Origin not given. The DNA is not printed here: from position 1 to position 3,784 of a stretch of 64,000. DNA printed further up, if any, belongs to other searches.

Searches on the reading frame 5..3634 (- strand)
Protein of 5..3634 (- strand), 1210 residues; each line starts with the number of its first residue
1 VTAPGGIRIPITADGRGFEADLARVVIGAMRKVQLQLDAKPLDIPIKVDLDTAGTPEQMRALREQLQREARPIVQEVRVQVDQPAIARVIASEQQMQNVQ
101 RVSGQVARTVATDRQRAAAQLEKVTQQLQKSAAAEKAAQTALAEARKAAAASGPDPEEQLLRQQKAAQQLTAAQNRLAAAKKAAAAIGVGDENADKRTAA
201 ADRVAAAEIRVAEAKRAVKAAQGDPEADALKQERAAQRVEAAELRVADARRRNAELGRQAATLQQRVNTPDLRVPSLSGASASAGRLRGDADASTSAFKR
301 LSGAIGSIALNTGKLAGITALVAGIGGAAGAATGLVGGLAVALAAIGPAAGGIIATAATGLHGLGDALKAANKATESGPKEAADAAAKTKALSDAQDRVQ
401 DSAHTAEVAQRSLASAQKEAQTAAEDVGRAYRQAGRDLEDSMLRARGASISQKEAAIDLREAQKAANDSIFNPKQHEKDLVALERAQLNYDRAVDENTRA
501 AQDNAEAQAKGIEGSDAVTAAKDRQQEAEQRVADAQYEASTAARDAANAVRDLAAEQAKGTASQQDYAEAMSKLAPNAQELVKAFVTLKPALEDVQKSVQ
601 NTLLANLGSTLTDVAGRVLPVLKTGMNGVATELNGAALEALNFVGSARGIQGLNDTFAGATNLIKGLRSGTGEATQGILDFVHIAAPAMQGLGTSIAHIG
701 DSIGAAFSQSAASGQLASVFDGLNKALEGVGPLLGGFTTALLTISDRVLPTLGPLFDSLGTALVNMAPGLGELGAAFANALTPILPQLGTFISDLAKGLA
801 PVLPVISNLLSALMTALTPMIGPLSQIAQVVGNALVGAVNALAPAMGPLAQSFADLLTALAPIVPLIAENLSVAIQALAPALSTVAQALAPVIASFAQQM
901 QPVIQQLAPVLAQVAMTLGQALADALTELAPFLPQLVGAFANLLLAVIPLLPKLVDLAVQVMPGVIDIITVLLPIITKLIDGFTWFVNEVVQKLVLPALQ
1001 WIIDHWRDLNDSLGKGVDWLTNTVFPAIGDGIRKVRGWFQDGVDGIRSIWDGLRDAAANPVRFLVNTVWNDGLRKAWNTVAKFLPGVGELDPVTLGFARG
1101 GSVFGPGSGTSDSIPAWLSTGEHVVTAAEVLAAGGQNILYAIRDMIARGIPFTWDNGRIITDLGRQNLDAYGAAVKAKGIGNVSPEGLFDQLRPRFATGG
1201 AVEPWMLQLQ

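Call 38: search_protein_families(library=phrogs, proteins=[window:5-3634:-], max_evalue=0.001)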
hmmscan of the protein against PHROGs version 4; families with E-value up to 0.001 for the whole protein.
window:5-3634:- (1210 aa): 16 families
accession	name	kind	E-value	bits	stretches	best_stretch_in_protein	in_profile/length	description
phrog_6090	-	tail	1.3e-157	528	2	248-1011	166-923/1853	tail length tape measure protein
phrog_4197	-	tail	2.2e-116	391.3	4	303-860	250-802/1783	tail length tape measure protein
phrog_305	-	tail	1.6e-61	210.1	2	580-865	205-536/1001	tail length tape measure protein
phrog_3547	-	tail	2.5e-48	165.8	2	305-649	102-395/1767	tail length tape measure protein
phrog_8927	-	tail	7.8e-41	141.2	1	573-1208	425-1017/1619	tail length tape measure protein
phrog_971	-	lysis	9e-40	138.2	1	411-1168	31-869/1338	endolysin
phrog_5448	-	tail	7.9e-39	133.5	2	1001-1148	2188-2334/3103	tail length tape measure protein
phrog_7025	-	tail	2.3e-32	112.1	2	226-697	456-954/2880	tail length tape measure protein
phrog_5493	-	tail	6.4e-22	78.7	1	530-1084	469-956/1102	tail length tape measure protein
phrog_1204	-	tail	3e-16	59.5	1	385-994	374-905/1483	tail protein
phrog_934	-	tail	3.3e-16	58.9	2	549-723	229-404/1988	tail length tape measure protein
phrog_6435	-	tail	2.7e-14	52.6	1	562-740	348-525/2090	tail length tape measure protein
phrog_1535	-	tail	7.4e-14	51.9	1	560-1082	423-936/1152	tail length tape measure protein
phrog_4372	-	tail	6.2e-09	34.8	1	873-1084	1100-1318/1681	tail length tape measure protein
phrog_2337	-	tail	1.3e-06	27.8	1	563-788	235-455/1326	tail length tape measure protein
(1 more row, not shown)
